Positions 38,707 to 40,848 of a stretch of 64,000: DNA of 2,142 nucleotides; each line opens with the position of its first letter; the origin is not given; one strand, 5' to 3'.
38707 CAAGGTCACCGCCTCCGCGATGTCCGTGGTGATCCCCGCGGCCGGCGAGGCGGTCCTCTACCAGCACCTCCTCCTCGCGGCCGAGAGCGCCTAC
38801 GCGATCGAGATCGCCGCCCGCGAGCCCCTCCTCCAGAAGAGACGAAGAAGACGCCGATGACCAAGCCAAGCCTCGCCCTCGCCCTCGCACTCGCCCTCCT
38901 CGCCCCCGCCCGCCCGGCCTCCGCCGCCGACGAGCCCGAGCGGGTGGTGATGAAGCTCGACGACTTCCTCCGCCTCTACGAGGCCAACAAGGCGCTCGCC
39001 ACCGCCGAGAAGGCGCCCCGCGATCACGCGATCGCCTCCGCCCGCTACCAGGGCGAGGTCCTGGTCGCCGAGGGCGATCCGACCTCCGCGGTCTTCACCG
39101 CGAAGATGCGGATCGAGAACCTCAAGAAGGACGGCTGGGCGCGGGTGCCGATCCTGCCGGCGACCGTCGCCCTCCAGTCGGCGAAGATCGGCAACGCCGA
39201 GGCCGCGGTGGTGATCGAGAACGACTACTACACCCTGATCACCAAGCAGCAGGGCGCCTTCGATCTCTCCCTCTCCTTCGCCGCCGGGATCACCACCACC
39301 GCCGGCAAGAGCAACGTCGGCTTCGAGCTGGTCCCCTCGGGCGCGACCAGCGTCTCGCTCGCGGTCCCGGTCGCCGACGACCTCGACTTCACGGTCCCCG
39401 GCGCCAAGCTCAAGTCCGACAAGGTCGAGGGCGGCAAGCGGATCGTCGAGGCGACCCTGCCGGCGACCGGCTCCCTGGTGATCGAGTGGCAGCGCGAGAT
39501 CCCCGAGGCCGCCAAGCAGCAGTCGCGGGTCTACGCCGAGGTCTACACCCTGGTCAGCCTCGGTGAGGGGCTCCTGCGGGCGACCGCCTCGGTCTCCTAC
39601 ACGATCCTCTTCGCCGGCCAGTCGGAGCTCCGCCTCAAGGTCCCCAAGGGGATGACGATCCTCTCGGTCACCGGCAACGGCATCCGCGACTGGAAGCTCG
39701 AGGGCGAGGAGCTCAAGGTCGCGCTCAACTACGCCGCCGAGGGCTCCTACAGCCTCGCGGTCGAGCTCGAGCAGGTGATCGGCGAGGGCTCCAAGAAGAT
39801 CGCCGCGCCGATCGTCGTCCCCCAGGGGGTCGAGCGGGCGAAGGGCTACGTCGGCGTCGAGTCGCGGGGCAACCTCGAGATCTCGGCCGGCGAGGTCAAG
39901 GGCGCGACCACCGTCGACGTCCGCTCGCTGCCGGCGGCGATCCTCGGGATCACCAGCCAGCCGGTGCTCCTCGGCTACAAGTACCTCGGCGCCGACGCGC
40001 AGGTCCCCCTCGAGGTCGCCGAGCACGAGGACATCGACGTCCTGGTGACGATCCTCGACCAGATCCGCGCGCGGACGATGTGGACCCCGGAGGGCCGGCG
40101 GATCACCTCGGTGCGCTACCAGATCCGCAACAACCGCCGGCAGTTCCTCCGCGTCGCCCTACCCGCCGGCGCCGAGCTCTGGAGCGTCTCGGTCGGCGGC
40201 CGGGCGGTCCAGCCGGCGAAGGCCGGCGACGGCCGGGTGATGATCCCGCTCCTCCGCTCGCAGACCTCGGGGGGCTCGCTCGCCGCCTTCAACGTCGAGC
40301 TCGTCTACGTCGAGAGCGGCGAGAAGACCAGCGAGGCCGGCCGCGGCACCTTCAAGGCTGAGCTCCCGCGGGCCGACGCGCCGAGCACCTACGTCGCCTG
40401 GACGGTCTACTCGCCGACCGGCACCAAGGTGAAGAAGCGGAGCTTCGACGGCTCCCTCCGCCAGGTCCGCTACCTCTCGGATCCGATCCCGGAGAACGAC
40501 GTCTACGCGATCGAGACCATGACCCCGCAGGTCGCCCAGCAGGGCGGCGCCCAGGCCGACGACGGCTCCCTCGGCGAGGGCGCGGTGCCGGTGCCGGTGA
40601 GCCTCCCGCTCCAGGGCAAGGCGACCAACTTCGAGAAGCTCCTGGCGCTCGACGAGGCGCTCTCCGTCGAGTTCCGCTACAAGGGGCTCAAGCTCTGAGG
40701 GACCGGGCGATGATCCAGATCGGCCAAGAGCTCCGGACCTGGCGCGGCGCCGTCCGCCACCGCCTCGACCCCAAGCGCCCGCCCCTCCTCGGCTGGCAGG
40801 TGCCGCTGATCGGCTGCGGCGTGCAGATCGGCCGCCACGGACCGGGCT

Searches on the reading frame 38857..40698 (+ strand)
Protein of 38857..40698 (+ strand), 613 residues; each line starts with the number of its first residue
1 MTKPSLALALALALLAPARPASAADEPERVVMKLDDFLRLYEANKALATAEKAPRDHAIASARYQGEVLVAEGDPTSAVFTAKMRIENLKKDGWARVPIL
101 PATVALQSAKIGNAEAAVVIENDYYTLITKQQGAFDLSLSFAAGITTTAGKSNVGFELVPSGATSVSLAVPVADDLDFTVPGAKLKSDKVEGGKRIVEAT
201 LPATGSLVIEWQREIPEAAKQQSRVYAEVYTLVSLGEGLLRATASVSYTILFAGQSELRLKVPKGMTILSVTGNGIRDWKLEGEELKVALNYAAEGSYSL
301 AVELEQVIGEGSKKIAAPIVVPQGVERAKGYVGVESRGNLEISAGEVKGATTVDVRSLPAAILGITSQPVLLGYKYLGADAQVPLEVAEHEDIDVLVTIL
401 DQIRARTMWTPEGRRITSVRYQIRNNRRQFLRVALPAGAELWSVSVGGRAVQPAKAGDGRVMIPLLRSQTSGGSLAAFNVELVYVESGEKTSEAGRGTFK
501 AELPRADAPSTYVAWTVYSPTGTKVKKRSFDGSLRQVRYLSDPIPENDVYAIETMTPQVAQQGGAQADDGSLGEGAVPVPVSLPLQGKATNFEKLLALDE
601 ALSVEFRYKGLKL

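Call 6: search_protein_families(library=pfam, proteins=[window:38857-40698:+], max_evalue=0.01)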
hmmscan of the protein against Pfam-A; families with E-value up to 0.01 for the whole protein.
window:38857-40698:+ (613 aa): 0 families

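Call 7: search_protein_families(library=ncbifam, proteins=[window:38857-40698:+], max_evalue=0.01)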
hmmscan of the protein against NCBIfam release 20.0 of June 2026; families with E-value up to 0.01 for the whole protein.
window:38857-40698:+ (613 aa): 0 families

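Call 11: find_homologous_proteins(query=window:38857-40698:+)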
Query window:38857-40698:+ (613 aa): 353 proteins with E <= 0.001 among 8000 candidates; the best 120 are listed.
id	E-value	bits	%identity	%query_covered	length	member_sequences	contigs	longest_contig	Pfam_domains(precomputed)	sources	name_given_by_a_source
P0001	0.0e+0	1314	100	100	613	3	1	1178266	-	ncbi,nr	ncbi:MAG: hypothetical protein H6711_05815 [Myxococcales bacterium]|nr:hypothetical protein [Myxococ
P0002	0.0e+0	1131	86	96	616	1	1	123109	-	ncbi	ncbi:MAG: hypothetical protein R3A79_11800 [Nannocystaceae bacterium]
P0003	0.0e+0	1124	85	98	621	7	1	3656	-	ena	-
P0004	0.0e+0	1092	83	96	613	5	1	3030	-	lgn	-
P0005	0.0e+0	1088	82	96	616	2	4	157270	-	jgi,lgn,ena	-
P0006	0.0e+0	1078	82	97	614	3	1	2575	-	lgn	-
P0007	0.0e+0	1047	80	97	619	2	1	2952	-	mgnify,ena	mgnify:CR=1 FL=1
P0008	0.0e+0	1014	77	97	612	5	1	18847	-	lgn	-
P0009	1.4e-274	930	71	98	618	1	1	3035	-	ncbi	-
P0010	2.7e-274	929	70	98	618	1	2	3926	-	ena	-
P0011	7.5e-271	918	69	98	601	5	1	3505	-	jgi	-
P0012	6.6e-269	912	70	98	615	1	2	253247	-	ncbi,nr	ncbi:MAG: hypothetical protein H6713_29945 [Myxococcales bacterium]|nr:hypothetical protein [Myxococ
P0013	3.6e-267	906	69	95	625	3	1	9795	-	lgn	-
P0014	2.8e-265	900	68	96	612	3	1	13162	-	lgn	-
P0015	3.0e-262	890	69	96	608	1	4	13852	-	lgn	-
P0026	4.8e-258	876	67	99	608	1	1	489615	-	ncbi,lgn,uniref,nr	ncbi:hypothetical protein [Paraliomyxa miuraensis]|uniref:hypothetical protein n=1 Tax=Paraliomyxa m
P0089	6.7e-248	842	64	99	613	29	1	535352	-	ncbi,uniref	ncbi:hypothetical protein [Nannocystis pusilla]|uniref:hypothetical protein n=1 Tax=Nannocystis pusi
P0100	2.3e-240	817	62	97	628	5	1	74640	-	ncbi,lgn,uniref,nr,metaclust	ncbi:hypothetical protein PPSIR1_26408 [Plesiocystis pacifica SIR-1]|uniref:Uncharacterized protein 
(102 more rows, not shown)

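Call 12: search_protein_families(library=pfam, proteins=[window:38857-40698:+], max_evalue=10)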
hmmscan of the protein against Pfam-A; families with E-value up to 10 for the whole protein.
window:38857-40698:+ (613 aa): 0 families

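Call 13: find_encoding_contigs(protein=P0001, flank=10000, max_places=3)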
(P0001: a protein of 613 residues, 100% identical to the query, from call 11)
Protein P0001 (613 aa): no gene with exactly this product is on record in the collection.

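Call 14: find_encoding_contigs(protein=P0026, flank=10000, max_places=2)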
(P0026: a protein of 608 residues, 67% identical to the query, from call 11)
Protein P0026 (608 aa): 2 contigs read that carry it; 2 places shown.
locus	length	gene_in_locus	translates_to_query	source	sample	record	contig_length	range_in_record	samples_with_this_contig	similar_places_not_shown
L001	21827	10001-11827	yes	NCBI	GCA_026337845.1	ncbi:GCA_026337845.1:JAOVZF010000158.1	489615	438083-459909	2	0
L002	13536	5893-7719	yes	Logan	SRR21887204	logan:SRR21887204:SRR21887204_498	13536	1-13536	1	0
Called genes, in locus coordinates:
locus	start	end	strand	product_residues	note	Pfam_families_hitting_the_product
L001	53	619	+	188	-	PF04542:Sigma70_r2, PF08281:Sigma70_r4_2, PF04545:Sigma70_r4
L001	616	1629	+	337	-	-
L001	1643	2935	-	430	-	PF13620:CarboxypepD_reg (weak)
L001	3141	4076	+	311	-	-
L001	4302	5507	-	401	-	PF20511:PMI_typeI_cat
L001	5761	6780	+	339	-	-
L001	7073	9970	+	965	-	-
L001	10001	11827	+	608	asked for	-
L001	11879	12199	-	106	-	-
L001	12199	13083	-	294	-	-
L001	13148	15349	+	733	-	PF07995:GSDH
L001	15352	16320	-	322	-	-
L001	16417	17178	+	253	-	-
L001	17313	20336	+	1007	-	PF00069:Pkinase, PF07714:PK_Tyr_Ser-Thr, PF01636:APH (weak), PF13424:TPR_12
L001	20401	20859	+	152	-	-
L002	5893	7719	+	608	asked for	-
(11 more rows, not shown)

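Call 15: find_encoding_contigs(protein=P0089, flank=10000, max_places=2)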
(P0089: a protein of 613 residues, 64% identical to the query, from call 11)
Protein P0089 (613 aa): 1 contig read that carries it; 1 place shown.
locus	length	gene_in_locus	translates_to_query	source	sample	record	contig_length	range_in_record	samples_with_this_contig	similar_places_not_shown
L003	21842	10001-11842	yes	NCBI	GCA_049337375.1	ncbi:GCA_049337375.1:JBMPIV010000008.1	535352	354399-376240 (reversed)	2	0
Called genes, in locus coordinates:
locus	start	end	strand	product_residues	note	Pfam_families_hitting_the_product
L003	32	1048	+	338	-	PF08239:SH3_3 (weak), PF01551:Peptidase_M23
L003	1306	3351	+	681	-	PF16822:ALGX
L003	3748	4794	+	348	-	-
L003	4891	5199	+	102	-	-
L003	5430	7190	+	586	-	PF00135:COesterase, PF20434:BD-FAE, PF07859:Abhydrolase_3 (faint)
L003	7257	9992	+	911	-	-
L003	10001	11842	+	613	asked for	-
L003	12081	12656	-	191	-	PF00903:Glyoxalase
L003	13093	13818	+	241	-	PF00440:TetR_N, PF16859:TetR_C_11, PF13977:TetR_C_6 (weak)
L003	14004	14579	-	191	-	PF00440:TetR_N, PF21597:TetR_C_43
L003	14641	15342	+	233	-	PF05019:Coq4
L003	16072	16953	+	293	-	PF00106:adh_short, PF01370:Epimerase (weak), PF04321:RmlD_sub_bind (weak), PF08659:KR, PF13460:NAD_binding_10, PF13561:adh_short_C2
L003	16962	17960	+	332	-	PF00165:HTH_AraC (faint), PF12625:Arabinose_bd, PF12833:HTH_18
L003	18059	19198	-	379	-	-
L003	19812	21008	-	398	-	PF12679:ABC2_membrane_2, PF12698:ABC2_membrane_3, PF01061:ABC2_membrane (weak)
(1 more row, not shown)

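Call 16: find_encoding_contigs(protein=P0100, flank=10000, max_places=2)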
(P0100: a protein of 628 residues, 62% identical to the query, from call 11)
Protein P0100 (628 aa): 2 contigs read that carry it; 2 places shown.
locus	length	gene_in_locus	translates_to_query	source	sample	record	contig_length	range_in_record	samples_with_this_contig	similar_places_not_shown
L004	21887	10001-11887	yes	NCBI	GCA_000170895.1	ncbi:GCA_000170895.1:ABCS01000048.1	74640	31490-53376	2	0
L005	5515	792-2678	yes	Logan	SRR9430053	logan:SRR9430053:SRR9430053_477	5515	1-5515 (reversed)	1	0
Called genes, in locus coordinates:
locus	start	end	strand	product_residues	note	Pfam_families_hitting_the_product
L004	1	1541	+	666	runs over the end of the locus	PF02668:TauD, PF00067:p450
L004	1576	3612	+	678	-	PF00027:cNMP_binding, PF05141:DIT1_PvcA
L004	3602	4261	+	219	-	PF06041:DUF924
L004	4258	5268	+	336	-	PF08100:Dimerisation, PF00891:Methyltransf_2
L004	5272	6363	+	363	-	PF05141:DIT1_PvcA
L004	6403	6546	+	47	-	-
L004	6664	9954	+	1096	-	-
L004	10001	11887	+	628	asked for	-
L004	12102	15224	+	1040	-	PF08310:LGFP (weak)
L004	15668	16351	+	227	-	-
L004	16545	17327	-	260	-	PF00005:ABC_tran, PF02463:SMC_N (faint), PF13304:AAA_21 (weak), PF13401:AAA_22 (faint)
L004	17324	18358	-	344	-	PF01032:FecCD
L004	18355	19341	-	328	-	PF01497:Peripla_BP_2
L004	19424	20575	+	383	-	-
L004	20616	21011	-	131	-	PF13665:Tox-PAAR-like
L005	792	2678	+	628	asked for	-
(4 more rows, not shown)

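Call 26: search_solved_structures(query=A1, max_evalue=10)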
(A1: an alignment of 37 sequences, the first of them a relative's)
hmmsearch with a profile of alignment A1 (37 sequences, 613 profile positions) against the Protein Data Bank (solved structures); distinct sequences matched with E-value up to 10: 0.

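Call 29: predict_structure(alignment_id=A1)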
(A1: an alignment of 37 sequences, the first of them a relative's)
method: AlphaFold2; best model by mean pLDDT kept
length: 613 residues; sequences in the alignment: 37
mean_pLDDT: 79.1   pTM: 0.38
mean pLDDT of the five models: 79.1, 78.2, 75.3, 74.6, 71.9
residues with pLDDT >= 90: 239; 70-90: 226; 50-70: 73; < 50: 75
segments of 3 or more residues with pLDDT < 50: 1-6, 15-31, 48-51, 392-397, 468-475, 547-556, 560-582
pLDDT, mean of each block of 10 residues (from residue 1): 45 45 41 69 60 74 94 90 93 89 95 94 94 94 89 91 90 83 87 91 88 65 86 88 92 89 93 91 95 87 88 85 92 79 84 69 62 85 83 50 89 88 69 90 75 76 64 56 87 88 89 91 88 92 58 40 42 36 72 85 93 71
secondary structure, 60 per line:
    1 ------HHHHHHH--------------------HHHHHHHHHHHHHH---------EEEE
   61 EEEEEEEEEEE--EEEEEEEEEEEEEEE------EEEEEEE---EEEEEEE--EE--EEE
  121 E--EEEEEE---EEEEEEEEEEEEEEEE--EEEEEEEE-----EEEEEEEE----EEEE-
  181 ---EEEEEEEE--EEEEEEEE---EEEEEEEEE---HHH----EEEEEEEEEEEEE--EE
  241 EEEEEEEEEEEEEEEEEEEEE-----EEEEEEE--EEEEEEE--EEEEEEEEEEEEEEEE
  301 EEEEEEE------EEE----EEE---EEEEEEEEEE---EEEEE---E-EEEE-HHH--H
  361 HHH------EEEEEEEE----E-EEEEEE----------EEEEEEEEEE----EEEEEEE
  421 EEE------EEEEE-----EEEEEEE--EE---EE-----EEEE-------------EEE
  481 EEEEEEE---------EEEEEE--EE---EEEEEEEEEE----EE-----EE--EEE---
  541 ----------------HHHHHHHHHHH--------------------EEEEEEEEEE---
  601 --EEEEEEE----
elements in order: H7-13 H34-47 E57-71 E74-88 E95-101 E105-111 E118-121 E124-129 E133-148 E151-158 E164-171 E176-179 E184-191 E194-201 E205-213 E224-236 E239-261 E267-273 E276-282 E285-307 E314-316 E321-323 E327-336 E340-344 E350-353 H360-363 E370-377 E384-389 E400-409 E414-423 E430-434 E440-446 E461-464 E478-487 E497-502 E510-519 E535-537 H557-567 E588-597 E603-609

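Call 30: search_protein_representatives(alignment_id=A1)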
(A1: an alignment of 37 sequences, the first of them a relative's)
Query: 37 sequences, 613 profile positions. Proteins with E-value up to 0.001 (for the whole library): 4865; up to 1e-10: 3437; up to 1e-30: 1623. The best 150 are listed.
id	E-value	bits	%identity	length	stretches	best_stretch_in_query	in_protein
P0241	3.5e-287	970.0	-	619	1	16-613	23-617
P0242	9.0e-213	724.2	-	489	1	127-613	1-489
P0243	3.4e-206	702.5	-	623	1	19-613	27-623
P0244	2.1e-204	696.6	-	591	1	3-417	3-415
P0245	1.5e-195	667.3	-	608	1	19-611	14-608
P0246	6.5e-194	661.9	-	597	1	19-609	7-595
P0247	7.7e-190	648.5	-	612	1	2-612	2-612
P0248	6.6e-189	645.4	-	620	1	7-612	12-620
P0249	1.4e-187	641.0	-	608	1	4-612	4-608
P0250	1.5e-172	591.4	-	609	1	9-610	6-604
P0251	1.4e-166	571.6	-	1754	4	27-522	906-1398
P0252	1.4e-147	509.0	-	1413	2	25-608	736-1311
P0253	7.7e-147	506.5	-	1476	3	34-609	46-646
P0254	1.8e-144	498.6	-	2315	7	219-523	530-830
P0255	5.4e-144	497.1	-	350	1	265-611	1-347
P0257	3.6e-135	467.9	-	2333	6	210-564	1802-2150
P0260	1.3e-132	459.4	-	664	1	42-612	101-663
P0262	2.2e-131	455.4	-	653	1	33-610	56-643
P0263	1.1e-129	449.8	-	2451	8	209-524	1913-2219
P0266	1.3e-128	446.3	-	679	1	29-613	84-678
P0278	1.5e-119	416.3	-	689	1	28-609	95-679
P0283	3.7e-118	411.7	-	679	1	43-610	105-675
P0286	1.6e-117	409.6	-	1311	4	224-598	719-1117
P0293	2.0e-112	392.8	-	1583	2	15-607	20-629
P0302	1.2e-105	370.4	-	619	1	24-609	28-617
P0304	5.5e-105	368.2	-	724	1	47-601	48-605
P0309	2.8e-103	362.6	-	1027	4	221-522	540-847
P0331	1.7e-98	346.8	-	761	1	51-609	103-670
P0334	8.5e-98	344.5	-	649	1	29-609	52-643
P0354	1.3e-93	330.6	-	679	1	75-608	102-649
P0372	2.4e-90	319.8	-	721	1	81-599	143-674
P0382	4.0e-88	312.5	-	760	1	50-609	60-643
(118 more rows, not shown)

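Call 31: search_protein_families(library=pfam, proteins=[P0251, P0254, P0253, P0260, P0286, P0309], max_evalue=0.001)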
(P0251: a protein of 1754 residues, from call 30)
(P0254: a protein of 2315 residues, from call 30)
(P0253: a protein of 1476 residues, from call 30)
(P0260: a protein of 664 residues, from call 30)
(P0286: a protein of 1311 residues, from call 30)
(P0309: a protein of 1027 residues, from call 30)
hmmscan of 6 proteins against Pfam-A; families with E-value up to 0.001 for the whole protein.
P0251 (1754 aa): 0 families

P0254 (2315 aa): 0 families

P0253 (1476 aa): 0 families

P0260 (664 aa): 0 families

P0286 (1311 aa): 0 families

P0309 (1027 aa): 0 families

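Call 34: list_cluster_members(proteins=[P0251, P0254, P0253, P0260, P0286, P0309, P0257, P0262, P0304, P0293])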
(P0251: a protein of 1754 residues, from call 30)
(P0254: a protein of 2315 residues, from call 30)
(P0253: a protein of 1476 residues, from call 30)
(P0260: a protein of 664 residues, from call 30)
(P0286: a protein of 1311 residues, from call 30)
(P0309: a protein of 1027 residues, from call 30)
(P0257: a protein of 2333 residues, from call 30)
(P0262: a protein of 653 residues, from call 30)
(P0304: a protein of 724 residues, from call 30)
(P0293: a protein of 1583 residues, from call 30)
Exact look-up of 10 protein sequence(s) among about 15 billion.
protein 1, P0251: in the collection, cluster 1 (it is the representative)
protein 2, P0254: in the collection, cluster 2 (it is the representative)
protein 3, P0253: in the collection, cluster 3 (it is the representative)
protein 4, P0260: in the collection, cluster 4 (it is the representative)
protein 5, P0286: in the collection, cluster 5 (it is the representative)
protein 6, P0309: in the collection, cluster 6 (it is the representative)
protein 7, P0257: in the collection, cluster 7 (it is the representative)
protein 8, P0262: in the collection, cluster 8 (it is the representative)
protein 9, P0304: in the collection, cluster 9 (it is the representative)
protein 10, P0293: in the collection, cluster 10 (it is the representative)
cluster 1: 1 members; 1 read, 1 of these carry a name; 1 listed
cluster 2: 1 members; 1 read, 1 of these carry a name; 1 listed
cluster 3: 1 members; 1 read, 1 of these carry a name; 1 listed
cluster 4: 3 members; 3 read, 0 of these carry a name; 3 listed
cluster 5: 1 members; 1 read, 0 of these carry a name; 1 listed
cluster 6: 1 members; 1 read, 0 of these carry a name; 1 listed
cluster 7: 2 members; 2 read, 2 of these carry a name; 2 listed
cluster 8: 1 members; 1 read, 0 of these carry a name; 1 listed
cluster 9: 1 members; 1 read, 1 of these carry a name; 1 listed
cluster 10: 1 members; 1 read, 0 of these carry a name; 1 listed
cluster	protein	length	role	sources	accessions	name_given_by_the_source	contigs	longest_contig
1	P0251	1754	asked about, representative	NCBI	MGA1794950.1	MAG: hypothetical protein ACMUIL_03725 [bacterium]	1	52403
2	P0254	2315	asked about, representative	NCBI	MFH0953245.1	MAG: hypothetical protein V1873_02835 [Verrucomicrobiota bacterium]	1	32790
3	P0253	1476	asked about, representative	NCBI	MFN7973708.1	MAG: hypothetical protein U0166_15390 [Acidobacteriota bacterium]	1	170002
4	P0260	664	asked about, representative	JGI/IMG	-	-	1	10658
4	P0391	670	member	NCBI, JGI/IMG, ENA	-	-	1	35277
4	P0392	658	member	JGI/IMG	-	-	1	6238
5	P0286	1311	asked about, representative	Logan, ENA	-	-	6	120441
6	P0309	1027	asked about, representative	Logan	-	-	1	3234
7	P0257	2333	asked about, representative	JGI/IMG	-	type II secretory pathway pseudopilin PulG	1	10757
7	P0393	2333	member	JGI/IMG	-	type II secretory pathway pseudopilin PulG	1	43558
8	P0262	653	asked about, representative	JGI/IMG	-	-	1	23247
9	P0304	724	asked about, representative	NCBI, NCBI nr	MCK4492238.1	MAG: hypothetical protein KAU03_06415 [Candidatus Altiarchaeales archaeon] | hypothetical protein [Candidatus Altiarchaeales archaeon]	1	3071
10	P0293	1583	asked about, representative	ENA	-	-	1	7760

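Call 38: find_encoding_contigs(protein=P0002, flank=10000, max_places=2)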
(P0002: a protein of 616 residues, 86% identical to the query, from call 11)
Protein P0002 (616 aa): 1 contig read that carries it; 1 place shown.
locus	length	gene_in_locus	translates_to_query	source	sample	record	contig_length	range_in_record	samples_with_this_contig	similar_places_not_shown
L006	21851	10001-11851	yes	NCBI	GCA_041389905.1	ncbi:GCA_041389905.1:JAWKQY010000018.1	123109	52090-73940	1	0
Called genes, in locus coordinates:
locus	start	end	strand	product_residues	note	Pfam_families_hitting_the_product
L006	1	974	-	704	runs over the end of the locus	-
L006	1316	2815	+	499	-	PF01425:Amidase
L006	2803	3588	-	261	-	-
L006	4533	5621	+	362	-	-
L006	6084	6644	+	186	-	-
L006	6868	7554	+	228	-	-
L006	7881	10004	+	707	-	-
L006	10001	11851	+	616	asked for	-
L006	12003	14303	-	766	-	PF23139:OB_YrrC, PF14520:HHH_5 (faint), PF14490:HHH_RecD2, PF13086:AAA_11 (faint), PF13245:AAA_19, PF13604:AAA_30, PF18335:SH3_13, PF13538:UvrD_C_2, +2 more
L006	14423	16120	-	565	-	-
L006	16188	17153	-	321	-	-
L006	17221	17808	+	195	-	PF02545:Maf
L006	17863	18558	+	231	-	PF01168:Ala_racemase_N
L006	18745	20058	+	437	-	PF13510:Fer2_4, PF07992:Pyr_redox_2 (faint)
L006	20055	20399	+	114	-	PF17806:SO_alpha_A3, PF04324:Fer2_BFD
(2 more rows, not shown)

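Call 39: find_encoding_contigs(protein=P0005, flank=10000, max_places=2)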
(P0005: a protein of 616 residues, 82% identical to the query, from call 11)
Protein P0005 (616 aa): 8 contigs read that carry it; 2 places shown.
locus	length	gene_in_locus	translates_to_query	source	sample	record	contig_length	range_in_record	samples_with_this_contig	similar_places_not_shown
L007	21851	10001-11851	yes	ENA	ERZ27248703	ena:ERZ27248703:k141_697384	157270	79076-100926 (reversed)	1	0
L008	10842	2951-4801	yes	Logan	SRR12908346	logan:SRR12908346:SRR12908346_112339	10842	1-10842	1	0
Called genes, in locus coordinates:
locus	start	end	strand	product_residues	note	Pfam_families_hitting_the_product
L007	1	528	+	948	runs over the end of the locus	-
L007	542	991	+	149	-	-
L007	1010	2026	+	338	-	PF13621:Cupin_8, PF08007:JmjC_2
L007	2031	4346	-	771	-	PF06808:DctM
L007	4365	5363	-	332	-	PF19582:AdeT1_2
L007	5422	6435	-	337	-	-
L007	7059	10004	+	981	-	-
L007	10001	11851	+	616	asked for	-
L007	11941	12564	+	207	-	-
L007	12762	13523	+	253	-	-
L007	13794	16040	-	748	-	PF23139:OB_YrrC, PF14520:HHH_5 (weak), PF14490:HHH_RecD2, PF13086:AAA_11 (faint), PF13604:AAA_30, PF13245:AAA_19, PF18335:SH3_13, PF13538:UvrD_C_2, +2 more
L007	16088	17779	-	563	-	-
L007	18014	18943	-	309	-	-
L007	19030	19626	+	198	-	PF02545:Maf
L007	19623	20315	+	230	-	PF01168:Ala_racemase_N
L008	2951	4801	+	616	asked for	-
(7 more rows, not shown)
